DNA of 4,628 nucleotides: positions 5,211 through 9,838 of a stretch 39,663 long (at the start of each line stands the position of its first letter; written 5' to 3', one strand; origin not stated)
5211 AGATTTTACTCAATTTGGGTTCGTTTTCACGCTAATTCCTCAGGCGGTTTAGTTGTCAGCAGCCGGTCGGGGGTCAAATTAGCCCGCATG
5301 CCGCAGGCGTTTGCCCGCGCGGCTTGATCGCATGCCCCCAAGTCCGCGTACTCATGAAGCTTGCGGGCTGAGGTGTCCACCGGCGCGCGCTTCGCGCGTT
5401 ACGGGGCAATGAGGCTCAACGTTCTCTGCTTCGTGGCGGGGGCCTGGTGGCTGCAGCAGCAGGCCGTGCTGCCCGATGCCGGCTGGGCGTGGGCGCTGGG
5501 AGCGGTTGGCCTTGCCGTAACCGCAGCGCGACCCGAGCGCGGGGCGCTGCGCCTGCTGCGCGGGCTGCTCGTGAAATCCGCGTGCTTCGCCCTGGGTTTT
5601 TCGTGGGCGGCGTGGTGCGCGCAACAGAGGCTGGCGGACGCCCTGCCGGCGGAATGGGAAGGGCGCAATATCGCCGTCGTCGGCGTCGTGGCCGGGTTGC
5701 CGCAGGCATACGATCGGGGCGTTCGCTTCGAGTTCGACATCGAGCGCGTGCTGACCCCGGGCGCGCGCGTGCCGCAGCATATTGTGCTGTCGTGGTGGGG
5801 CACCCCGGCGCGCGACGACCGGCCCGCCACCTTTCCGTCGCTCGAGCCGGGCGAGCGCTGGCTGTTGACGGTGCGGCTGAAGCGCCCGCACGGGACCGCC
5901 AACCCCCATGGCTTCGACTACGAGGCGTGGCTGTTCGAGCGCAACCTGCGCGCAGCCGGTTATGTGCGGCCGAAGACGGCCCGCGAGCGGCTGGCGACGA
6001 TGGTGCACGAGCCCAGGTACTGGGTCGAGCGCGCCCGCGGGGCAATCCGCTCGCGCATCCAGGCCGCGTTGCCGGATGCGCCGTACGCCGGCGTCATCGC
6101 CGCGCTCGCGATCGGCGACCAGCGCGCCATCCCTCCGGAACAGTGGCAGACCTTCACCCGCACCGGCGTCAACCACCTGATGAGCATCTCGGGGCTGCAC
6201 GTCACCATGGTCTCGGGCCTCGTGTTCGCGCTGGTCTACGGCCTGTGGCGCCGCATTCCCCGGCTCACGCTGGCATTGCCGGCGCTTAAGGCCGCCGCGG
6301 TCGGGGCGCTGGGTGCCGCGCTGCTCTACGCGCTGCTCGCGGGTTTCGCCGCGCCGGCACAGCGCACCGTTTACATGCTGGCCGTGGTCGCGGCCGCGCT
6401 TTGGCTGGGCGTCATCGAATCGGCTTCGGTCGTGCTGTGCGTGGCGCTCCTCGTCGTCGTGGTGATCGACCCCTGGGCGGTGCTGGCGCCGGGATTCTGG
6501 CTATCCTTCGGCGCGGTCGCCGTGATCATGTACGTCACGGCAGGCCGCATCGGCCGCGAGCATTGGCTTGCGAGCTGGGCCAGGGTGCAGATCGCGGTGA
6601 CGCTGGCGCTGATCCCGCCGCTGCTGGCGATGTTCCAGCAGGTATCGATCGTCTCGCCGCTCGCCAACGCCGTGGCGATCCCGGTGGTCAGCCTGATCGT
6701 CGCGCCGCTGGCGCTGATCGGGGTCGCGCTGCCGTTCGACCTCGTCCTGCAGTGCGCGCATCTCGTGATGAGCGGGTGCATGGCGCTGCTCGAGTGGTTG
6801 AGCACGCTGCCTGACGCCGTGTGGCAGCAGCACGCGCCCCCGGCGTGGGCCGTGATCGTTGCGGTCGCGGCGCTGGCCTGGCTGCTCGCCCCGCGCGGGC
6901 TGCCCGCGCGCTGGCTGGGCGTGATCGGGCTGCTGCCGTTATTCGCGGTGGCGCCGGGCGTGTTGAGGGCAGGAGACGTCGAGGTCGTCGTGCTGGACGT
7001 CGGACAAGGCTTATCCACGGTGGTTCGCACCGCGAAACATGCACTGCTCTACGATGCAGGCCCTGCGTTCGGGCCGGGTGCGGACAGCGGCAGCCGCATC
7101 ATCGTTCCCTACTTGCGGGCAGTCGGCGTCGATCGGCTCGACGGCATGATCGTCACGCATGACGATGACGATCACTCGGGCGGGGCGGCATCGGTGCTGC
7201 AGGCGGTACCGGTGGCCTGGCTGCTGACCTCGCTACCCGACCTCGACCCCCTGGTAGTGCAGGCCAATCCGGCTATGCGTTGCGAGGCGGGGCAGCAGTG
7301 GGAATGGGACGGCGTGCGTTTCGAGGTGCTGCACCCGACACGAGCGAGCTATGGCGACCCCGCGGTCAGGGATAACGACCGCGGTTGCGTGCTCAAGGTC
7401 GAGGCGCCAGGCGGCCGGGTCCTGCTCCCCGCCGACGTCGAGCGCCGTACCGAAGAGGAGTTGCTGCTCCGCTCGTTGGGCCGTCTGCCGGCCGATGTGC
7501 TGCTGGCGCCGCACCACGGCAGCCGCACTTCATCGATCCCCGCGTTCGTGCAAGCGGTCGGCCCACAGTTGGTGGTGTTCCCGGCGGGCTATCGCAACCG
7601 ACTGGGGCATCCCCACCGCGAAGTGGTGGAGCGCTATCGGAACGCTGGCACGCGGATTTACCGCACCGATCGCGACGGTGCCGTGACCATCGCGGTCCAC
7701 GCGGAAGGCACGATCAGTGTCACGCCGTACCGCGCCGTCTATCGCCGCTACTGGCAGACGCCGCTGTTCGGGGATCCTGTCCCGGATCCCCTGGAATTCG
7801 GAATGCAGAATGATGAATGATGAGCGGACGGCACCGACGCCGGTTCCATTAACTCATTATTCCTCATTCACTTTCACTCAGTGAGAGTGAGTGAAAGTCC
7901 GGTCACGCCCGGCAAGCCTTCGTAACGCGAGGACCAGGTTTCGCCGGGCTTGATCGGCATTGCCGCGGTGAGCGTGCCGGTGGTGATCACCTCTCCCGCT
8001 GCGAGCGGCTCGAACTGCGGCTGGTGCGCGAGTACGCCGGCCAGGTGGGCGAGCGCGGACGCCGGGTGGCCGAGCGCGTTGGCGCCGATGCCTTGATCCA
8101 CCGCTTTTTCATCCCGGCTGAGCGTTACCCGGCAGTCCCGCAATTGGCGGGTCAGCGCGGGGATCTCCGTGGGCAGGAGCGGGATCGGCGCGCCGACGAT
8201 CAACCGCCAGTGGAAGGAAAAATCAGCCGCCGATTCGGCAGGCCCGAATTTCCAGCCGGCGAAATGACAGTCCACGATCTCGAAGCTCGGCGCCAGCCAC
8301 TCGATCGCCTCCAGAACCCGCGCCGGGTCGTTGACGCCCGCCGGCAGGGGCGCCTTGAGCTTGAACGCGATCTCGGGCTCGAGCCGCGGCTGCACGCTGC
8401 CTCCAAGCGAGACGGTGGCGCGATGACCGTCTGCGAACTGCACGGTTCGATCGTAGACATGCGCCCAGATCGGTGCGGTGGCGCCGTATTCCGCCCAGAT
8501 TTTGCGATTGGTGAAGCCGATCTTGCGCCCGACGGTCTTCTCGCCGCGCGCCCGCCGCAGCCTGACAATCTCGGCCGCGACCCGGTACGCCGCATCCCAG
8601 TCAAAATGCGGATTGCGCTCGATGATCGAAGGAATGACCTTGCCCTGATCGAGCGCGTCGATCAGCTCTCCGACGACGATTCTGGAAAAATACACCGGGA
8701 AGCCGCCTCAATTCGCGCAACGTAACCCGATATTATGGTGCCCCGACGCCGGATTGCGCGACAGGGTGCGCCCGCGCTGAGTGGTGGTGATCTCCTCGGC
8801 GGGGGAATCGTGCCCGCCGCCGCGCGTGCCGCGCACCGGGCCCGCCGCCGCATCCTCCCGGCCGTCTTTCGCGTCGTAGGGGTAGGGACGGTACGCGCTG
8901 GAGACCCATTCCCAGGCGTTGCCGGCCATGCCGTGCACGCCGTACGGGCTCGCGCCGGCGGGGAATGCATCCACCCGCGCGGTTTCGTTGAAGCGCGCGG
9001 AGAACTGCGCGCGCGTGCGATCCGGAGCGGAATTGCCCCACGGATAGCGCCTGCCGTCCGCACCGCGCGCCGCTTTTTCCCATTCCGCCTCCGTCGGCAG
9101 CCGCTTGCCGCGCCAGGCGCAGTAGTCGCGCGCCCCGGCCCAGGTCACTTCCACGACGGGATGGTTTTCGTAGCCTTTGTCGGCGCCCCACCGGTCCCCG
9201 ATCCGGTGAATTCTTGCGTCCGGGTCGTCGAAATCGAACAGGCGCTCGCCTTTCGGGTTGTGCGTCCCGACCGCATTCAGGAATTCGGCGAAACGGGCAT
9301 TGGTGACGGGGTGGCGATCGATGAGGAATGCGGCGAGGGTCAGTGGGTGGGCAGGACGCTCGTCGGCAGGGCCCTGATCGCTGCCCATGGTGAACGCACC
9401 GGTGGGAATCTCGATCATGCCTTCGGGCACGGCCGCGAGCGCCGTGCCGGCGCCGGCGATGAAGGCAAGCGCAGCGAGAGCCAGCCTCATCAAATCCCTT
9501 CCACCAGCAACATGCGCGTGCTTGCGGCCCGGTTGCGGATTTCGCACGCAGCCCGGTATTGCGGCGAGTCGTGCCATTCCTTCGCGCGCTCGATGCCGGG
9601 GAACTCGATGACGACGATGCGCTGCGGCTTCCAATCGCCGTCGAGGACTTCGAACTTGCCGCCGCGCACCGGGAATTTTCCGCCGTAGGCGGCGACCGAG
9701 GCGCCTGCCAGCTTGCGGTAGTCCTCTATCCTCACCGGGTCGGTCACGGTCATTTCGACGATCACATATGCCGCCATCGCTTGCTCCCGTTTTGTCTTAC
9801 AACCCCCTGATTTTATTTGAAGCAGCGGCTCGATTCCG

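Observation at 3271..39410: Heptad-periodic inverted-repeat elements occupy most intergenic spacers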

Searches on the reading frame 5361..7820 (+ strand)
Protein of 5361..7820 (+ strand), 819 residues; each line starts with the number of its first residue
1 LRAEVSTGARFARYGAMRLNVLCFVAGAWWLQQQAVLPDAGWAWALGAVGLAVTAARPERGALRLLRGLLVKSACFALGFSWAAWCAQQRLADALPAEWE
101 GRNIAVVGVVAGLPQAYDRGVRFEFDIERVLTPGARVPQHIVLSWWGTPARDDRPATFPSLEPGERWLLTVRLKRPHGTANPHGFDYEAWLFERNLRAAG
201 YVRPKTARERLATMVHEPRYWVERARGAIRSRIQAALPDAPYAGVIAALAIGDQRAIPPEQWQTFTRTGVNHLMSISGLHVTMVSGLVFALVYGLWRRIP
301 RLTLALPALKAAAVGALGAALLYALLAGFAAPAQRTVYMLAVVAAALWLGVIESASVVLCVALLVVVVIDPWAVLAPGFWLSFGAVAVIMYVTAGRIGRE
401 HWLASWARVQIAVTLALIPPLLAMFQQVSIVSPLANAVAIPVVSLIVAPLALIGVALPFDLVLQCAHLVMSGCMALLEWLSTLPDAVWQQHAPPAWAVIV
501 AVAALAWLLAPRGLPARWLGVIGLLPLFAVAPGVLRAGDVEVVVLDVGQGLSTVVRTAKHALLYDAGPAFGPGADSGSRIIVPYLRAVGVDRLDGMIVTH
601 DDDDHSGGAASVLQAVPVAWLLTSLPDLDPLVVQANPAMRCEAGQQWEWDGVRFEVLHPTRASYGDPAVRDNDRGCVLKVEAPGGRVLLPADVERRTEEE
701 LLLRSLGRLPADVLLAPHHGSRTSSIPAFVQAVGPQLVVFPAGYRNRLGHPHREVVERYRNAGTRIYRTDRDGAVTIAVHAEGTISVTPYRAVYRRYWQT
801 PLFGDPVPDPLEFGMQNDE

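Call 11: search_protein_families(library=pfam, proteins=[window:5361-7820:+])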
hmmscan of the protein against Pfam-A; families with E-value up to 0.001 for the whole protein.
window:5361-7820:+ (819 aa): 3 families
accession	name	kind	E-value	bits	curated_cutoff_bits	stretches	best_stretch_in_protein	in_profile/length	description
PF03772.21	Competence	-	1.2e-56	192.5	23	1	249-512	1-267/270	Competence protein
PF13567.11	DUF4131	-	3.9e-33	114.9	31.6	1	37-205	3-162/165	Domain of unknown function (DUF4131)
PF00753.33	Lactamase_B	-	3.4e-13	50.4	22.7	1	546-735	2-187/196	Metallo-beta-lactamase superfamily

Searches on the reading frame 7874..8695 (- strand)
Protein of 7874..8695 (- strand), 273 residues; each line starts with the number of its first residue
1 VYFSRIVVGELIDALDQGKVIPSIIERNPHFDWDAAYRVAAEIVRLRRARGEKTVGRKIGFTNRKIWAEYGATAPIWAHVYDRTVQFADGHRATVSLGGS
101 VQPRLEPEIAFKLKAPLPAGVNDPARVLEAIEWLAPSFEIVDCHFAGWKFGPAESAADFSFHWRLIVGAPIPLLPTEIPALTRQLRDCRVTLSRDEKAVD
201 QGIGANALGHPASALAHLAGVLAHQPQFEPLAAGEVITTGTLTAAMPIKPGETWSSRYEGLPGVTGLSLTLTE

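Call 11: search_protein_families(library=pfam, proteins=[window:7874-8695:-])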
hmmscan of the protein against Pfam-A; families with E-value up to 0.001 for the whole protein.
window:7874-8695:- (273 aa): 1 family
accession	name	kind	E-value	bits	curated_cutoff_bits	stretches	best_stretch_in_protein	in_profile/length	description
PF01557.24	FAA_hydrolase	-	5.3e-07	30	23.9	1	81-261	35-206/214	Fumarylacetoacetate (FAA) hydrolase C-terminal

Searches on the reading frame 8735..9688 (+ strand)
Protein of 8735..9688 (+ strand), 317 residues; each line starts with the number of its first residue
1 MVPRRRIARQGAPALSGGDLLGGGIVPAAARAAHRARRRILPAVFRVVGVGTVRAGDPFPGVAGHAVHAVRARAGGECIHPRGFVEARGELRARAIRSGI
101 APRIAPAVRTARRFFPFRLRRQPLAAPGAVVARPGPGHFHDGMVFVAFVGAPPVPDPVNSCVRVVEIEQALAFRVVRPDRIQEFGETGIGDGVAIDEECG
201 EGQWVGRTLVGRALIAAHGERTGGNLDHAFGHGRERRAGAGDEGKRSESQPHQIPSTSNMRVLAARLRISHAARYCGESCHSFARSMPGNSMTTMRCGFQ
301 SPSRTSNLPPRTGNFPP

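Call 11: search_protein_families(library=pfam, proteins=[window:8735-9688:+])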
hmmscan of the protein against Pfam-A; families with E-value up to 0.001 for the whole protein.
window:8735-9688:+ (317 aa): 0 families

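Call 64: search_protein_families(library=pfam, proteins=[window:8735-9688:+], max_evalue=0.01)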
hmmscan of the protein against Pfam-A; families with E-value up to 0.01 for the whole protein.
window:8735-9688:+ (317 aa): 0 families
